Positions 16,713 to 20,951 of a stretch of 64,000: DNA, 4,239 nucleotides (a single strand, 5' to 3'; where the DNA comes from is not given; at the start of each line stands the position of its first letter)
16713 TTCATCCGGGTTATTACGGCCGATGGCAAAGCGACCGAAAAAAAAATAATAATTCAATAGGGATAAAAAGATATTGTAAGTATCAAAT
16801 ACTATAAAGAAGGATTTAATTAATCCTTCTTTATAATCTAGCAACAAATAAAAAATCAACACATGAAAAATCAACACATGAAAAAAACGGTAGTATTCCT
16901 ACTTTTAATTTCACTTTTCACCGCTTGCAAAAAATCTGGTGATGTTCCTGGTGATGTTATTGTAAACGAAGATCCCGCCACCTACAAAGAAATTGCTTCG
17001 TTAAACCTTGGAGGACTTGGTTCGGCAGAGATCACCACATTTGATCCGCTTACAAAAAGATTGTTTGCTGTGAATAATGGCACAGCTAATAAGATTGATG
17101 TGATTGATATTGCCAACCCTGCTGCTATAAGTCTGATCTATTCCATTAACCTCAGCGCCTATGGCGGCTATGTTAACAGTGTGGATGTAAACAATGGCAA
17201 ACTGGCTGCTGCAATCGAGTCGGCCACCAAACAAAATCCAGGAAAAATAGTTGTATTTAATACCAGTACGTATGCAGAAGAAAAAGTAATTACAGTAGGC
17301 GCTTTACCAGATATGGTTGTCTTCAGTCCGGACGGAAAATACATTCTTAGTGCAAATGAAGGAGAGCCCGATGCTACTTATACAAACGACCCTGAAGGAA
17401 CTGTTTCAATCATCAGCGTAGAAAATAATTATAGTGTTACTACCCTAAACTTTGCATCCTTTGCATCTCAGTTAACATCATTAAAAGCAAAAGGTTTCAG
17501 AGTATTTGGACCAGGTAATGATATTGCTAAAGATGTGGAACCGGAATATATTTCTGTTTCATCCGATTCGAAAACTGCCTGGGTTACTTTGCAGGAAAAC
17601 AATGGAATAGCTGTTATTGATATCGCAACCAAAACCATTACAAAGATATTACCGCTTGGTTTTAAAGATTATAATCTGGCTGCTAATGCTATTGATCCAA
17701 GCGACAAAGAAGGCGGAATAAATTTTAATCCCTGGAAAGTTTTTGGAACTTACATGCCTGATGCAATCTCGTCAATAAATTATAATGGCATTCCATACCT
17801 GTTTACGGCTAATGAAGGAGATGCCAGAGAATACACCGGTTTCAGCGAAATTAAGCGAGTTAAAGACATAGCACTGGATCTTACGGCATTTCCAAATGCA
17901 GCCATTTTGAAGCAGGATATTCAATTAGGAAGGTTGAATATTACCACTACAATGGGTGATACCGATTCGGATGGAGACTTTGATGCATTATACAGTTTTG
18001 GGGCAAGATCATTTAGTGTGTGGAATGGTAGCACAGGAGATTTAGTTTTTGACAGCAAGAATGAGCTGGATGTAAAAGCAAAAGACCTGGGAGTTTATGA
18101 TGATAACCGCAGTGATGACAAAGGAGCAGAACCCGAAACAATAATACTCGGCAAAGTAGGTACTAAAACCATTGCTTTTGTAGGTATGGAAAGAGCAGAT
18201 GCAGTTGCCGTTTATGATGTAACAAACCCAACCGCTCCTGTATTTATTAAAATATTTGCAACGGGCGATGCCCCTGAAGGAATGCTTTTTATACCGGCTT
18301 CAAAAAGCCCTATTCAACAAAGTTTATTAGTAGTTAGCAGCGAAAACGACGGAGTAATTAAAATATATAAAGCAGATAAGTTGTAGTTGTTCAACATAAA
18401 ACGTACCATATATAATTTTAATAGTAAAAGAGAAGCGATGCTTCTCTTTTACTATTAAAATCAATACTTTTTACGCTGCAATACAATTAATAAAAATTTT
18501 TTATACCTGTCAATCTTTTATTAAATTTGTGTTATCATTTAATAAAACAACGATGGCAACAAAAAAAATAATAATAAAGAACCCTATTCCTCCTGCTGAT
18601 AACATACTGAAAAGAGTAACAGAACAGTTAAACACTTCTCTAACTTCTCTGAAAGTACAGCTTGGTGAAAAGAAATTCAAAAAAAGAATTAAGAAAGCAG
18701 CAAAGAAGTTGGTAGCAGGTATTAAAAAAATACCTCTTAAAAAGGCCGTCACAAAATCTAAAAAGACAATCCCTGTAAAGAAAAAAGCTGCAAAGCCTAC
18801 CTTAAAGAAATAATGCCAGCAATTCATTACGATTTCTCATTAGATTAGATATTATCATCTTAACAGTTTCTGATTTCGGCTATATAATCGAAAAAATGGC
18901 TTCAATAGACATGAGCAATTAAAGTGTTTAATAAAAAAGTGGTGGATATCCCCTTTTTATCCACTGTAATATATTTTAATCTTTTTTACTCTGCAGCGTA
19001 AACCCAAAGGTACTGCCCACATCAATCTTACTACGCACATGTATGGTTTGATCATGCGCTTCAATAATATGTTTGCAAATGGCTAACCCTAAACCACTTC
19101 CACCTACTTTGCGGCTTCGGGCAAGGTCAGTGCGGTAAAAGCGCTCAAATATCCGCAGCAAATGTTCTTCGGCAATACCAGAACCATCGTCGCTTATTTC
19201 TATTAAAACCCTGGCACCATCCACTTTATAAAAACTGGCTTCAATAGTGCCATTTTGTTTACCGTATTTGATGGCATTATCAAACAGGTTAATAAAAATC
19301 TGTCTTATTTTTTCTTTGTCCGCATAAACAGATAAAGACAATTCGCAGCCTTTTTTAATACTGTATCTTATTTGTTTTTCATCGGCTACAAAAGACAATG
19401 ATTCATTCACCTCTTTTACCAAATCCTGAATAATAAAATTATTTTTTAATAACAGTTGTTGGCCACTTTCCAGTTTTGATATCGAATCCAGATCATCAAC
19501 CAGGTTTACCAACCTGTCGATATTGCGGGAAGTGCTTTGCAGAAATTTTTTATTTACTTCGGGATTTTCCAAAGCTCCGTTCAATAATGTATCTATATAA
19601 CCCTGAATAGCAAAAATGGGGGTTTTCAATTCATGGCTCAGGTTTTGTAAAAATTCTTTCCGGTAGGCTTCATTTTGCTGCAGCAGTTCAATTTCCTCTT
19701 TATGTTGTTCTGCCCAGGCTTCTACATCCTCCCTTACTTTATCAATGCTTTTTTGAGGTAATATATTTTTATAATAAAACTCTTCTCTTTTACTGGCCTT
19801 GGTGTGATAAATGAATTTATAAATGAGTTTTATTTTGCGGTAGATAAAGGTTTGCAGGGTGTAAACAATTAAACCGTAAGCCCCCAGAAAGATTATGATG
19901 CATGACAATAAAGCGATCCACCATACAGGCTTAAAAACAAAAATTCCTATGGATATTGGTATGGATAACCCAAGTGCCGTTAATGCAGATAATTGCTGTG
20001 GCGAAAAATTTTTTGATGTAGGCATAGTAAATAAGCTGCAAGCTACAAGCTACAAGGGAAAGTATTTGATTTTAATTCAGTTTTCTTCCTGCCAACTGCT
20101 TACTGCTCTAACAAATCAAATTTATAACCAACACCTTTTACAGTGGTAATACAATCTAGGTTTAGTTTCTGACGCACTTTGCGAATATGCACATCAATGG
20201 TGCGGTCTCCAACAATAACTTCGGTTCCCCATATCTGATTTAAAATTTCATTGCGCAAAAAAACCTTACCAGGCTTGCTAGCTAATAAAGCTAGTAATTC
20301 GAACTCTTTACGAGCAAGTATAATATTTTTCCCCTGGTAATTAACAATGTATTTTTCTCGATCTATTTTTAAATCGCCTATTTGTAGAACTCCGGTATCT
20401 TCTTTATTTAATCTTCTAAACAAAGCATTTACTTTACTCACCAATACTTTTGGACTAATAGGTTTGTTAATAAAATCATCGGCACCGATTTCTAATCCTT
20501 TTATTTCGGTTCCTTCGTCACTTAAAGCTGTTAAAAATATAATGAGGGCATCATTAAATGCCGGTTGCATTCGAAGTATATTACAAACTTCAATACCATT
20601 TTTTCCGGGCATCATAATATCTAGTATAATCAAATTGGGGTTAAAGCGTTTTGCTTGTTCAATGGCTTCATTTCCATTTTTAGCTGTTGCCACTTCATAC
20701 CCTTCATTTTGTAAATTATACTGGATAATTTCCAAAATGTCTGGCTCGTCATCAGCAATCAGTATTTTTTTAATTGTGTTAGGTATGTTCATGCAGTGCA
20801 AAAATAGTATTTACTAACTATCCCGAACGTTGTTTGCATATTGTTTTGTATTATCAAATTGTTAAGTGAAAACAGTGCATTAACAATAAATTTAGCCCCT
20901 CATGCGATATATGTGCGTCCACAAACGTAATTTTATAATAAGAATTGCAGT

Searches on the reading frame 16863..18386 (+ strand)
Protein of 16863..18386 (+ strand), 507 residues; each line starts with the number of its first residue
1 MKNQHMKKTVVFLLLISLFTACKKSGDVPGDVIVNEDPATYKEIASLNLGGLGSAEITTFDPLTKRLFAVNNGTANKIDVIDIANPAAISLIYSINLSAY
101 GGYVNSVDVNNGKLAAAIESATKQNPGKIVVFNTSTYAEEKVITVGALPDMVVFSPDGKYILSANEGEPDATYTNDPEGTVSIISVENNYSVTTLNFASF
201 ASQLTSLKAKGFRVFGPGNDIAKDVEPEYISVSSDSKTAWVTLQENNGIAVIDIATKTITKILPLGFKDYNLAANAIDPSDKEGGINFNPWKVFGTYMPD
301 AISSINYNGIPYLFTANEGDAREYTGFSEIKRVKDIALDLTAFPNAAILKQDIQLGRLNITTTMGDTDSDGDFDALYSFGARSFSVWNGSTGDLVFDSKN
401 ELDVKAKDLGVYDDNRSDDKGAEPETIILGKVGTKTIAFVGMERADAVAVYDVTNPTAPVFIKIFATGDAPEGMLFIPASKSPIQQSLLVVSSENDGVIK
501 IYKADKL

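Call 8: search_protein_families(library=pfam, proteins=[window:16863-18386:+])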
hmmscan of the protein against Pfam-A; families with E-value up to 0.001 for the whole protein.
window:16863-18386:+ (507 aa): 2 families
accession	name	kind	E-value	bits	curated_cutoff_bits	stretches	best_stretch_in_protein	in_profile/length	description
PF22494.2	choice_anch_I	-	2.5e-124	416.2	32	1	50-503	10-488/489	Choice-of-anchor I domain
PF21783.3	YNCE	-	0.00054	19.8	27.1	0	129-259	52-190/339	YNCE-like beta-propeller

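Call 30: search_protein_families(library=ncbifam, proteins=[window:16863-18386:+], max_evalue=0.00001)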
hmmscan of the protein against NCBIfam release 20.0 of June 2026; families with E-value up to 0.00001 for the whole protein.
window:16863-18386:+ (507 aa): 3 families
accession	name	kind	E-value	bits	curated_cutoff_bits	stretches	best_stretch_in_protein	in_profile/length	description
NF038117.1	choice_anch_I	subfamily_domain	5.8e-150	500.2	300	1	55-494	1-458/458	choice-of-anchor I family protein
TIGR03866.1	PQQ_ABC_repeats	subfamily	7.8e-12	44.9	287.3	0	224-275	216-267/310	PQQ-dependent catabolism-associated beta-propeller protein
NF052340.1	hydrazine_beta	equivalog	4.9e-09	35.7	560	0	204-266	57-116/372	hydrazine synthase subunit beta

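Call 74: search_solved_structures(query=window:16863-18386:+, max_evalue=0.01)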
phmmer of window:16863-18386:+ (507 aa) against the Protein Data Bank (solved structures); distinct sequences matched with E-value up to 0.01: 2.
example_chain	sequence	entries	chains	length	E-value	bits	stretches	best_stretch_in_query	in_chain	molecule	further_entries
5c2v_B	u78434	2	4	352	0.00013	24.2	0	74-164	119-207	HYDRAZINE SYNTHASE BETA SUBUNIT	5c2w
1l0q_A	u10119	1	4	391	0.00036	22.7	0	127-270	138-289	Surface layer protein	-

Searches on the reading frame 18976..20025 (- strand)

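Call 8: search_protein_families(library=pfam, proteins=[window:18976-20025:-])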
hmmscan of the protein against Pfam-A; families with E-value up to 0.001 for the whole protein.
window:18976-20025:- (349 aa): 2 families
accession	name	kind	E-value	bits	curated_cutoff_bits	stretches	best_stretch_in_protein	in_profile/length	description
PF02518.31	HATPase_c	-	4.3e-27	95.2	26.4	1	236-346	2-109/111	Histidine kinase-, DNA gyrase B-, and HSP90-like ATPase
PF00512.31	HisKA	-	4.8e-16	59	26.9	1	122-188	2-66/66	His Kinase A (phospho-acceptor) domain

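Call 30: search_protein_families(library=ncbifam, proteins=[window:18976-20025:-], max_evalue=0.00001)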
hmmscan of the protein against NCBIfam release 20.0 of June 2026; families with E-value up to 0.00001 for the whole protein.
window:18976-20025:- (349 aa): 78 families (the best 25 are shown)
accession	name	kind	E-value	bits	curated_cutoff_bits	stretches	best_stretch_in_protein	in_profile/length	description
NF046044.1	PnpS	equivalog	1.4e-72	244.8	400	1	111-344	159-389/390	two-component system histidine kinase PnpS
TIGR02966.1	phoR_proteo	equivalog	5.4e-67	226.2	334.2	1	112-343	104-332/333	phosphate regulon sensor histidine kinase PhoR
NF033092.0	HK_WalK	equivalog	1.7e-65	221.8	725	1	116-344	366-592/594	cell wall metabolism sensor histidine kinase WalK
NF053855.1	HisKinPhoRBctds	equivalog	7.1e-52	176.6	500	1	116-345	355-582/583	two-component system sensor histidine kinase PhoR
NF008235.0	PRK11006.1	equivalog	1.8e-49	168.8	390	1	112-346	194-423/431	phosphate regulon sensor histidine kinase PhoR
NF041735.1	hist_kin_RppB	equivalog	1.9e-48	165.3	400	1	123-344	217-437/438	two-component system sensor histidine kinase RppB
NF047874.1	MASE3_PAS_HK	subfamily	4.4e-47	161.2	560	1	86-346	373-625/655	MASE3 domain-containing sensor histidine kinase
TIGR02956.1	TMAO_torS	equivalog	9.8e-43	146.4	676.5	1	120-345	462-681/967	TMAO reductase system sensor histidine kinase/response regulator TorS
NF045911.1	TCSHisKinNblS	equivalog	4.7e-42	144.1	1000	1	88-345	355-619/621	two-component system sensor histidine kinase NblS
NF033093.1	HK_VicK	exception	1.6e-41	142.4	680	1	117-349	204-438/448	cell wall metabolism sensor histidine kinase VicK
NF006800.0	PRK09303.1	equivalog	2.6e-41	141.9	342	1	109-344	138-375/383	histidine kinase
NF033091.0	HK_VanS_ACDEFG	equivalog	3.7e-41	141.1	400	1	53-333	7-282/293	vancomycin resistance histidine kinase VanS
NF007837.0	PRK10549.1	equivalog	5.7e-41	140.7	603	1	100-332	218-444/466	envelope stress sensor histidine kinase BaeS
NF012163.2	BaeS_SmeS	equivalog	7.9e-41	140.4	500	1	99-330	217-442/457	sensor histidine kinase efflux regulator BaeS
NF041210.1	his_kin_PieS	equivalog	2e-40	139.2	850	1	91-346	216-470/474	two component system sensor histidine kinase PieS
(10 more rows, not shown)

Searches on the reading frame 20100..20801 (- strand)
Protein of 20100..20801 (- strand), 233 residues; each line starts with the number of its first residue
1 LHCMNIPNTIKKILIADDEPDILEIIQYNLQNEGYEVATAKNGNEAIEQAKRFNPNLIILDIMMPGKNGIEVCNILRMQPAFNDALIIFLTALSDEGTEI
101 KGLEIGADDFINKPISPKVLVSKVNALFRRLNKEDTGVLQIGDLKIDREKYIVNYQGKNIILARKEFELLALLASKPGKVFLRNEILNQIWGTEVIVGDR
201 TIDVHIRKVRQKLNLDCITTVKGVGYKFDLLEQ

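Call 8: search_protein_families(library=pfam, proteins=[window:20100-20801:-])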
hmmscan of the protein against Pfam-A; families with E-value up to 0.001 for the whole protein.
window:20100-20801:- (233 aa): 2 families
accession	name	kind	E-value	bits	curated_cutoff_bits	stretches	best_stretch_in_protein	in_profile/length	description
PF00072.30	Response_reg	-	1.5e-29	102.8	30.2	1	13-124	1-110/111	Response regulator receiver domain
PF00486.34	Trans_reg_C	-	1.5e-22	79.9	26.2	1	157-228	1-77/77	Transcriptional regulatory protein, C terminal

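Call 30: search_protein_families(library=ncbifam, proteins=[window:20100-20801:-], max_evalue=0.00001)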
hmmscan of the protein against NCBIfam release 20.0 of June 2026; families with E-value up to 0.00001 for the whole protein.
window:20100-20801:- (233 aa): 95 families (the best 25 are shown)
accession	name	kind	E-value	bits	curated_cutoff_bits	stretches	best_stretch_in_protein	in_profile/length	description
TIGR02154.1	PhoB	equivalog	5.1e-66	222.2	296.2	1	11-229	3-226/226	phosphate regulon transcriptional regulator PhoB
NF053854.1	RespRegPhoBBctds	equivalog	2e-62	210.5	270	1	13-228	1-224/225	two-component system response regulator PhoB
NF045944.1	ResRegRpaBCyano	equivalog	6.6e-59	199.1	330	1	14-228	1-227/229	response regulator transcription factor RpaB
NF040689.1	MtrAB_MtrA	equivalog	2.8e-58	196.8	300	1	13-227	1-217/219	MtrAB system response regulator MtrA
NF008296.0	PRK11083.1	equivalog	1.6e-53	181.5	273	1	11-228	4-225/228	two-component system response regulator CreB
NF007982.1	PRK10710.1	equivalog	1.7e-53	181.6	380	1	5-229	2-228/235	envelope stress response regulator BaeR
NF040534.1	resp_reg_YycF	equivalog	2.6e-53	180.7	340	1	11-226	1-225/231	response regulator YycF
NF033120.0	vanR_FM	exception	9.3e-50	169.4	460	1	12-229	5-230/231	vancomycin resistance response regulator transcription factor, VanR-F/VanR-M family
NF041733.1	resp_reg_CseB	equivalog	1.7e-45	155.2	350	1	12-228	2-226/228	two-component system response regulator CseB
NF007546.0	PRK10161.1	equivalog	3.3e-44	151.2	471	1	11-229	3-226/229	phosphate response regulator transcription factor PhoB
TIGR01387.1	cztR_silR_copR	subfamily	8e-44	149.9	279.2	1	13-228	1-218/218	heavy metal response regulator transcription factor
NF033117.2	vanR_ACDEGLN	exception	8.2e-43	146.6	350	1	13-228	1-225/226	VanR-ABDEGLN family response regulator transcription factor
NF000402.1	vanR-B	exception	1.1e-40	139.4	480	1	12-228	4-216/219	vancomycin resistance response regulator transcription factor VanR-B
NF007005.1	PRK09468.1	equivalog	5.5e-39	134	331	1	10-228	3-231/237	osmolarity response regulator transcription factor OmpR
NF041734.1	resp_reg_RppA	equivalog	2.2e-38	131.9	250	1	12-229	2-228/229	two-component system response regulator RppA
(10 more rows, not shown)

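Call 76: search_solved_structures(query=window:20100-20792:-, max_evalue=1e-20)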
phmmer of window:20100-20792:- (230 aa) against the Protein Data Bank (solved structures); distinct sequences matched with E-value up to 1e-20: 47.
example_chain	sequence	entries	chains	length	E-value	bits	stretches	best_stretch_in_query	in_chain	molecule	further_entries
2gwr_A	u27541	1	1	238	3.9e-46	160.6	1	8-224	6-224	DNA-binding response regulator mtrA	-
2oqr_A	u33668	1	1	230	3.2e-42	147.8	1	9-226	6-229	Sensory transduction protein regX3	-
4b09_A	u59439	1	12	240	2.6e-38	135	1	6-226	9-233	TRANSCRIPTIONAL REGULATORY PROTEIN BAER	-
1p2f_A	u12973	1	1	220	1.1e-35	126.4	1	9-225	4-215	Response Regulator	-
1ys6_A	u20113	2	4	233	1e-33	119.9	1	6-224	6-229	Transcriptional regulatory protein prrA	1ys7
3q9s_A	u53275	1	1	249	1.8e-33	119.2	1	8-213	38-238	DNA-binding response regulator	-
9ji3_J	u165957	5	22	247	1.2e-32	116.5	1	8-224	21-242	DNA-binding response regulator | Possible two component system response transcriptional positive regulator PhoP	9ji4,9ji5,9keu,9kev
3r0j_A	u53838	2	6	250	1.2e-32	116.4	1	8-224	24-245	POSSIBLE TWO COMPONENT SYSTEM RESPONSE TRANSCRIPTIONAL POSITIVE REGULATOR PHOP | Response regulator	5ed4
9dvt_R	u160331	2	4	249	3.4e-32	115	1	9-227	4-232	DNA-binding dual master transcriptional regulator RpaA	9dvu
2zwm_A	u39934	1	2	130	4.6e-31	111.3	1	8-127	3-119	Transcriptional regulatory protein yycF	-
3f6p_A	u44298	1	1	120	6.7e-31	110.8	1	8-127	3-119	Transcriptional regulatory protein yycF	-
1mvo_A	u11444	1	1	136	8.3e-31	110.4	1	8-128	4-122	PhoP response regulator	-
7e1b_A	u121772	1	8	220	6e-29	104.4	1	10-225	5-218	DNA-binding response regulator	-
1kgs_A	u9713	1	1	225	9.2e-29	103.8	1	9-223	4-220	DNA BINDING RESPONSE REGULATOR D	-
9g85_A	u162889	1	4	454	8.1e-28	100.7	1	9-126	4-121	Response regulator PleD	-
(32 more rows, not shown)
